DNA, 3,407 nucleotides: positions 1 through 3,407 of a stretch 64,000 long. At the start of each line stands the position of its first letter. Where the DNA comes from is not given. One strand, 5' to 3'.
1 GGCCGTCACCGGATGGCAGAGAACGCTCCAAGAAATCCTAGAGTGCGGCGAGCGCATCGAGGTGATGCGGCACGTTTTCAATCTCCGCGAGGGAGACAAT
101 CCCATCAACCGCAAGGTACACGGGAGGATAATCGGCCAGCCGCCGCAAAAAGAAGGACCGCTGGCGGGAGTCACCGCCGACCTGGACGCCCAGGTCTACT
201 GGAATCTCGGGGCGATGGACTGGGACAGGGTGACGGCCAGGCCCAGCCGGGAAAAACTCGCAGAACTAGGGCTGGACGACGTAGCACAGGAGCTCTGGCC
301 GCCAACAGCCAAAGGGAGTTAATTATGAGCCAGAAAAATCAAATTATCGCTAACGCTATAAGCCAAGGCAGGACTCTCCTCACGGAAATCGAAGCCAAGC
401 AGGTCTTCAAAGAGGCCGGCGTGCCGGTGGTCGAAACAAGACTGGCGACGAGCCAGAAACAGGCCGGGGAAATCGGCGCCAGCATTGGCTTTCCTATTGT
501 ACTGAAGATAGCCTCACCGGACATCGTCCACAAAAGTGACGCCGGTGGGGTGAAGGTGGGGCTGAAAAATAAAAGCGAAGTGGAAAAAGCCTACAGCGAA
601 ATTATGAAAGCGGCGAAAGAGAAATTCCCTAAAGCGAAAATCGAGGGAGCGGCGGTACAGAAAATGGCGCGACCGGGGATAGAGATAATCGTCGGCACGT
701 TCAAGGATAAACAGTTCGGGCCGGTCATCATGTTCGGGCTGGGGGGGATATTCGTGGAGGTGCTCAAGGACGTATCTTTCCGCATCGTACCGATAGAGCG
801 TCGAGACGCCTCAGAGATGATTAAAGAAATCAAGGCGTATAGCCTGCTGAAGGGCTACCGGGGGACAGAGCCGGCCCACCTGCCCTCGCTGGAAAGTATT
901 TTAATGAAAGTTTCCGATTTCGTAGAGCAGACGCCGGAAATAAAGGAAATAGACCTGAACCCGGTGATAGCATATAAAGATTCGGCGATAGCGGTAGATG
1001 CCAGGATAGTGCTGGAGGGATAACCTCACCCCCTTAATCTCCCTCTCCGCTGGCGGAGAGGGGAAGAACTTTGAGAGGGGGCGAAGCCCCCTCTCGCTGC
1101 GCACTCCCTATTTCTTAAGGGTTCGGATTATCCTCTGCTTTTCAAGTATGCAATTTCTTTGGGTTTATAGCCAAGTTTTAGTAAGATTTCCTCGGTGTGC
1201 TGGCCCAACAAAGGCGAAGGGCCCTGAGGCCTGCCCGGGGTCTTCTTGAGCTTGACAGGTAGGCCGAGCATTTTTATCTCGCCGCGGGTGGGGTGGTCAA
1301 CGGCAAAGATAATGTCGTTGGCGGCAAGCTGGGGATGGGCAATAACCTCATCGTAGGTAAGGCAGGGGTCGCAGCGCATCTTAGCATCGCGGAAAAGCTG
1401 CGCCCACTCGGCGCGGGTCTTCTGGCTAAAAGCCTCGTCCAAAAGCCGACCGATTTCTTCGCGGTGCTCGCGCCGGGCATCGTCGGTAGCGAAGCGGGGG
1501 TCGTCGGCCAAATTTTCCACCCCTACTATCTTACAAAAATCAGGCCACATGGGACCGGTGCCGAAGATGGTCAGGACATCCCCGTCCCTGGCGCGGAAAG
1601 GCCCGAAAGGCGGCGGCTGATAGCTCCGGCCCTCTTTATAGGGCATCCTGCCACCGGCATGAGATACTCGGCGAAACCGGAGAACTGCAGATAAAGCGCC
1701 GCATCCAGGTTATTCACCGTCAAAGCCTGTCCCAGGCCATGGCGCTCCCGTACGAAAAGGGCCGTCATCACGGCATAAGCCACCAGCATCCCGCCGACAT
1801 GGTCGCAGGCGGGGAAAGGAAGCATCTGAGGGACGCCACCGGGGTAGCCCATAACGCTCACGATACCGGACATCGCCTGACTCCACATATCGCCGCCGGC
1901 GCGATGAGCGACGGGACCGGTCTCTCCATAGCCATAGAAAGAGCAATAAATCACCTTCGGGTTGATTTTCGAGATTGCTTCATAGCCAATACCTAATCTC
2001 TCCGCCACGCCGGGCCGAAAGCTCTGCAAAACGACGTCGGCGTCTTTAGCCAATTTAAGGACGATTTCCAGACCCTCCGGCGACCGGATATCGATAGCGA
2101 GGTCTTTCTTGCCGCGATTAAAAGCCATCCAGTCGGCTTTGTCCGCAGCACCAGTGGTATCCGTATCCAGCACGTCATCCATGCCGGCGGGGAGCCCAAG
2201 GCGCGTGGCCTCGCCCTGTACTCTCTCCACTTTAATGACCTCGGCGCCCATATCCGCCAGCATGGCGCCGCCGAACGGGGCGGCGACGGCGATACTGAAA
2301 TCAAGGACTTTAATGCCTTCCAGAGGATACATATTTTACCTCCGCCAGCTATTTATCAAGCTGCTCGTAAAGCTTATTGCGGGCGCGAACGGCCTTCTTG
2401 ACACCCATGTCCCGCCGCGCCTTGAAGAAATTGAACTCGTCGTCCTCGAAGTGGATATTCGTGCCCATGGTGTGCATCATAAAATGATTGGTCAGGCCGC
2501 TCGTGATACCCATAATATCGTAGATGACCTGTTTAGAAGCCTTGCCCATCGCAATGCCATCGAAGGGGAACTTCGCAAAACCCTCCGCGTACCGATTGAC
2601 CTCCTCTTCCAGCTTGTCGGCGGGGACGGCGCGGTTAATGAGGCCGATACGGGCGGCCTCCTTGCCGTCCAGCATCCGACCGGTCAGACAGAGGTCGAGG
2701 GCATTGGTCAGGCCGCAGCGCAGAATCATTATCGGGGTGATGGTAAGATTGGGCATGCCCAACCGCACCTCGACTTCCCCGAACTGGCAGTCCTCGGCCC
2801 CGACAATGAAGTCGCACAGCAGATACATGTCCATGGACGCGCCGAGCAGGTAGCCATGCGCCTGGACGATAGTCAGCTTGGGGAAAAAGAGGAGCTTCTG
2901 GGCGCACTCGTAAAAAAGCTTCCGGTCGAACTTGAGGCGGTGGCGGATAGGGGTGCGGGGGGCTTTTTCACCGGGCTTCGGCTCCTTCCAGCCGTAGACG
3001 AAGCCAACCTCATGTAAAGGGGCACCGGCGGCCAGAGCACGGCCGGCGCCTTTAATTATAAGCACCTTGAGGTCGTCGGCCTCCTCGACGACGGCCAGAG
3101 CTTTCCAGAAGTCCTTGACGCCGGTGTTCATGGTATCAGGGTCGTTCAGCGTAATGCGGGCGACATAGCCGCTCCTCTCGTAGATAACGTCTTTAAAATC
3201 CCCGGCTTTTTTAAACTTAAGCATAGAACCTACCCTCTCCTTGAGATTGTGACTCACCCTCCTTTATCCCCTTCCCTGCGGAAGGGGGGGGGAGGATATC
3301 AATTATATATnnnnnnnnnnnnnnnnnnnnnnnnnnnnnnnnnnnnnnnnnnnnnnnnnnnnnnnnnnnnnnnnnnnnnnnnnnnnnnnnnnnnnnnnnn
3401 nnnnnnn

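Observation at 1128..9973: A glutamate-mutase-like B12 trio (E-S-L order) embedded among three family-III CoA-transferases, a crotonase and SDRs, with no methylaspartate ammonia-lyase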

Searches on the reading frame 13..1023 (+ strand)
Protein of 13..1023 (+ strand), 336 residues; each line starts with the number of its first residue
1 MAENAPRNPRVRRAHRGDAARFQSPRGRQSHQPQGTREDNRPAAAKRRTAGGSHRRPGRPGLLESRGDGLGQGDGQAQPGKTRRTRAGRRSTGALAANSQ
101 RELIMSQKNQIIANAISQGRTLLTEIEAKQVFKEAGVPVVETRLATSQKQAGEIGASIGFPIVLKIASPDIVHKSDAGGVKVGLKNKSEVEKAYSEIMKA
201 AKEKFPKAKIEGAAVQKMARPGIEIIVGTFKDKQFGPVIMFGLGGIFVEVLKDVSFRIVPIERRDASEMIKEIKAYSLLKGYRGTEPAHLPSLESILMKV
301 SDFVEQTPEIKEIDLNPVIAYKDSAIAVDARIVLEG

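Call 6: search_protein_families(library=pfam, proteins=[window:13-1023:+], max_evalue=0.001)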
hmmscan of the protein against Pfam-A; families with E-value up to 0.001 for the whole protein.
window:13-1023:+ (336 aa): 1 family
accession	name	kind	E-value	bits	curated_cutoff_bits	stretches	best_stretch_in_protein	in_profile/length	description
PF13549.11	ATP-grasp_5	-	1.7e-87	292.9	27.6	1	115-334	2-221/221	ATP-grasp domain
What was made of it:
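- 301..1023 (+): ATP-grasp_5 protein, the beta part of an ADP-forming acyl-CoA synthetase, convergent with the operon. Pfam PF13549, 293 bits (call 6).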

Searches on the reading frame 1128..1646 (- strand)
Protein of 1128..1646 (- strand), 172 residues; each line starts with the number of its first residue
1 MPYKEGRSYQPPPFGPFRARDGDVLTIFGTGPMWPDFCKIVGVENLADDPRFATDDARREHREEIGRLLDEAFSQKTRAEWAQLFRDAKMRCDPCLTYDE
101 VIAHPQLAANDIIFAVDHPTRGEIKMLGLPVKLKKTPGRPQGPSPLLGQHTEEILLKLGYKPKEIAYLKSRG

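Call 3: search_protein_families(library=pfam, proteins=[window:1128-1646:-], max_evalue=0.001)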
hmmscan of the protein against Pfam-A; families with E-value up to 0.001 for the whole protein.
window:1128-1646:- (172 aa): 1 family
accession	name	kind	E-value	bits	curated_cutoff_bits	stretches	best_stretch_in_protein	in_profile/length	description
PF02515.22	CoA_transf_3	-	9.7e-36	124.1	23.3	1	7-151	223-366/366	CoA-transferase family III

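Call 4: search_protein_families(library=ncbifam, proteins=[window:1128-1646:-], max_evalue=0.001)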
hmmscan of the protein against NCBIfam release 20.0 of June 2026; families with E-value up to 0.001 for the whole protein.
window:1128-1646:- (172 aa): 7 families
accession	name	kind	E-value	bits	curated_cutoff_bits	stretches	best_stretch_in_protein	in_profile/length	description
NF003809.0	PRK05398.1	subfamily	1.9e-26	92.6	442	1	32-171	275-413/416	formyl-CoA transferase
TIGR03253.1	oxalate_frc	equivalog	5e-25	88.1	504.2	1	32-171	275-413/416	formyl-CoA transferase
NF052585.1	SucGlutTfsCaiB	equivalog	1.3e-19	70.1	750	1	13-158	243-388/394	succinate--glutarate CoA-transferase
NF041294.1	Scnl_mescCoAtase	equivalog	3.5e-13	49.4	700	1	13-155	240-380/381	succinyl-CoA:mesaconate CoA-transferase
TIGR04253.1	mesacon_CoA_iso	equivalog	4.6e-11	42.3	725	1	54-166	277-392/403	2-methylfumaryl-CoA isomerase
NF002914.1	PRK03525.1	equivalog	4.7e-11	42.2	413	1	15-172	234-395/400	L-carnitine CoA-transferase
NF008511.0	PRK11430.1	equivalog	1.8e-08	33.9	522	1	12-152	237-373/381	CoA:oxalate CoA-transferase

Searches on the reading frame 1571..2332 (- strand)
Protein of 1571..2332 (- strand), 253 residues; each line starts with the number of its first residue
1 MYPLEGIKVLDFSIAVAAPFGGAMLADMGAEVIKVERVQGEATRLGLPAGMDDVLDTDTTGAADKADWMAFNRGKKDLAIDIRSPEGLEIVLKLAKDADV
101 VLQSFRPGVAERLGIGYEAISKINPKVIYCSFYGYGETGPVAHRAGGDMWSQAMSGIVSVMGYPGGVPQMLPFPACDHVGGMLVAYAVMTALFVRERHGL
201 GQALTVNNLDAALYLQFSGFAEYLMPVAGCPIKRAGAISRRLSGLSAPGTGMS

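Call 3: search_protein_families(library=pfam, proteins=[window:1571-2332:-], max_evalue=0.001)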
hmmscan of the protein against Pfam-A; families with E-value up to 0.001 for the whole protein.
window:1571-2332:- (253 aa): 1 family
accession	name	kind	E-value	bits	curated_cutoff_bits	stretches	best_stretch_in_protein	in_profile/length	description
PF02515.22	CoA_transf_3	-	3.9e-71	240.5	23.3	1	4-226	1-213/366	CoA-transferase family III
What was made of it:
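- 1128..2332 (-): CT3: family-III CoA-transferase, SUGCT-like, catalytic Asp present. Broken by a +2 nt insertion near 1655 into ORFs 1571-2332 and 1128-1646. Pfam (call 3).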

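Call 4: search_protein_families(library=ncbifam, proteins=[window:1571-2332:-], max_evalue=0.001)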
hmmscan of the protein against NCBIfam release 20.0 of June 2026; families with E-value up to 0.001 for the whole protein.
window:1571-2332:- (253 aa): 7 families
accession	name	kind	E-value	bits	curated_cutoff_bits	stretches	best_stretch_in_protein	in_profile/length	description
NF052585.1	SucGlutTfsCaiB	equivalog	1e-45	156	750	1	3-224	7-225/394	succinate--glutarate CoA-transferase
TIGR03253.1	oxalate_frc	equivalog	7.9e-39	133.5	504.2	1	3-215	3-206/416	formyl-CoA transferase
NF003809.0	PRK05398.1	subfamily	1e-37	129.8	442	1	3-215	4-207/416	formyl-CoA transferase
NF008511.0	PRK11430.1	equivalog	1.6e-37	129.6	522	1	3-220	9-216/381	CoA:oxalate CoA-transferase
NF041294.1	Scnl_mescCoAtase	equivalog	1.6e-33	116.4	700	1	2-215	2-213/381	succinyl-CoA:mesaconate CoA-transferase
NF002914.1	PRK03525.1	equivalog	3.9e-20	72.1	413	1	3-225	9-215/400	L-carnitine CoA-transferase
TIGR04253.1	mesacon_CoA_iso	equivalog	1.2e-13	50.9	725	1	4-215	3-201/403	2-methylfumaryl-CoA isomerase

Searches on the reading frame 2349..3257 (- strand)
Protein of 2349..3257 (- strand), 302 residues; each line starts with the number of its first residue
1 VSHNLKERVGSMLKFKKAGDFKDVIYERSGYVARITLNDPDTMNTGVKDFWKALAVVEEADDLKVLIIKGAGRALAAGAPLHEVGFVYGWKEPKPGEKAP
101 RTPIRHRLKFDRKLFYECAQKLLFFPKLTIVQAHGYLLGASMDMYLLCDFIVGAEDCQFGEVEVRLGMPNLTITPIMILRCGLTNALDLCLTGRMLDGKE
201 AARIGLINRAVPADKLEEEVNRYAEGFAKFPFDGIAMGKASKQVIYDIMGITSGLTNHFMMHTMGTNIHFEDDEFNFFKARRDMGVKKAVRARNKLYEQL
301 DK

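Call 3: search_protein_families(library=pfam, proteins=[window:2349-3257:-], max_evalue=0.001)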
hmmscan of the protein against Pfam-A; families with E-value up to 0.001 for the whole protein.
window:2349-3257:- (302 aa): 2 families
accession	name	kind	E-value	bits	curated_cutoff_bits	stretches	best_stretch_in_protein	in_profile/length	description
PF00378.25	ECH_1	-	4e-23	82.5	27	1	29-242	3-205/251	Enoyl-CoA hydratase/isomerase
PF16113.10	ECH_2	-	3.9e-10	40.2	27.2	1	33-220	2-181/335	Enoyl-CoA hydratase/isomerase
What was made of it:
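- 2349..3224 (-): ECHc: crotonase-family enoyl-CoA hydratase/isomerase, 291 aa. The first catalytic Glu is replaced by Asp; the second Glu is kept. Pfam ECH_1, 82 bits (call 3).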

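Call 4: search_protein_families(library=ncbifam, proteins=[window:2349-3257:-], max_evalue=0.001)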
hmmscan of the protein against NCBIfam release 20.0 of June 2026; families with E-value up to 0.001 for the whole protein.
window:2349-3257:- (302 aa): 68 families (the best 25 are shown)
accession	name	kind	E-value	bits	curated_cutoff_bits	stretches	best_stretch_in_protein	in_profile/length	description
NF006140.0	PRK08290.1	subfamily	7.6e-34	117.2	280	1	20-291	6-285/292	enoyl-CoA hydratase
NF006128.0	PRK08272.1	subfamily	6.1e-33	114.3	257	1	16-295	7-296/308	crotonase/enoyl-CoA hydratase family protein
NF009125.0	PRK12478.1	equivalog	1.4e-29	103.1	347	1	19-297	4-280/304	crotonase/enoyl-CoA hydratase family protein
NF004517.0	PRK05862.1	equivalog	4.2e-29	101.8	396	2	127-255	95-223/257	enoyl-CoA hydratase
NF006588.0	PRK09120.1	equivalog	1.9e-25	89.6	276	1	21-229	7-208/276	p-hydroxycinnamoyl CoA hydratase/lyase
NF006008.0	PRK08139.1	equivalog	2.4e-23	83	313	1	25-272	14-247/266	enoyl-CoA hydratase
NF004857.0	PRK06210.1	equivalog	4.1e-23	82.2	341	1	20-229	6-215/275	enoyl-CoA hydratase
NF004840.0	PRK06190.1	equivalog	2.1e-22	80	253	1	24-247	6-218/260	enoyl-CoA hydratase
NF004781.0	PRK06127.1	subfamily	6e-22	78.6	291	1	23-229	12-210/269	enoyl-CoA hydratase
NF051848.1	EnCoAHydtEchA19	equivalog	1e-21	77.6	400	1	25-229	3-199/258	enoyl-CoA hydratase EchA19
NF004475.0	PRK05809.1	subfamily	1.7e-21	76.9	394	1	20-231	2-203/260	short-chain-enoyl-CoA hydratase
NF006109.0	PRK08260.1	subfamily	7.5e-21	74.6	320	1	20-229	2-217/296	enoyl-CoA hydratase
NF004795.0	PRK06143.1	subfamily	9.7e-21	74.4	283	1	123-235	99-211/260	enoyl-CoA hydratase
NF005675.0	PRK07468.1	equivalog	1.8e-20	73.7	350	1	32-227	15-201/262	crotonase/enoyl-CoA hydratase family protein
NF006108.0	PRK08259.1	equivalog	2.3e-20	73.2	273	1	23-241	4-209/256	crotonase/enoyl-CoA hydratase family protein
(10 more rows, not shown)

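Call 19: search_solved_structures(query=window:2349-3224:-, max_evalue=1e-10)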
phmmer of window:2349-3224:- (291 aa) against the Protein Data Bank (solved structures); distinct sequences matched with E-value up to 1e-10: 67 (the best 60 are shown).
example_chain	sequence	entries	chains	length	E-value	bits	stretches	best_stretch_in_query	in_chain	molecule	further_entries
5zai_A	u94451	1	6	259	1.6e-23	86.5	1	10-260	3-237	3-hydroxypropionyl-coenzyme A dehydratase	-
5xzd_A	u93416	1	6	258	2.3e-22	82.7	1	11-223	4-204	Enoyl-CoA hydratase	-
3q0j_A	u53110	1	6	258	4.5e-22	81.7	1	110-231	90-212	enoyl-CoA hydratase echA8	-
3h81_A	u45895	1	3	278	4.8e-22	81.6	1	110-231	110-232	enoyl-CoA hydratase echA8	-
3pzk_A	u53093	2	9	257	4.9e-22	81.6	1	110-231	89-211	e enoyl-CoA hydratase echA8 | enoyl-CoA hydratase echA8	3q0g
4fjw_D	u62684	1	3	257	1.3e-21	80.2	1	110-231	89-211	Probable enoyl-CoA hydratase echA8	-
1uiy_A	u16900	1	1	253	4.1e-20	75.3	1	17-226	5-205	Enoyl-CoA Hydratase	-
3moy_A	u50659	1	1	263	1.2e-18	70.5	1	116-220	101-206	Probable enoyl-CoA hydratase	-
9ula_A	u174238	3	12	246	9.2e-18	67.6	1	20-229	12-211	Enoyl-CoA hydratase/isomerase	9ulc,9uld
28bq_A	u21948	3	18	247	9.7e-18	67.5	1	116-229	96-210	Enoyl-CoA hydratase/isomerase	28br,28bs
7eum_C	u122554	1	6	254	1e-17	67.4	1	20-229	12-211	Enoyl-CoA hydratase/isomerase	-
6sla_AAA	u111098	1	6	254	1.4e-16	63.7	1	14-244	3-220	Enoyl-CoA hydratase/carnithine racemase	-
9rgq_A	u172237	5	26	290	2.1e-16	63.1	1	116-243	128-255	Enoyl-CoA hydratase, mitochondrial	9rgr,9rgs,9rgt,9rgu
2ej5_A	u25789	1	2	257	2.2e-16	63.1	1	11-228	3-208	Enoyl-CoA hydratase subunit II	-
2pbp_A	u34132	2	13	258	2.6e-16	62.8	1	118-232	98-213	Enoyl-CoA hydratase subunit I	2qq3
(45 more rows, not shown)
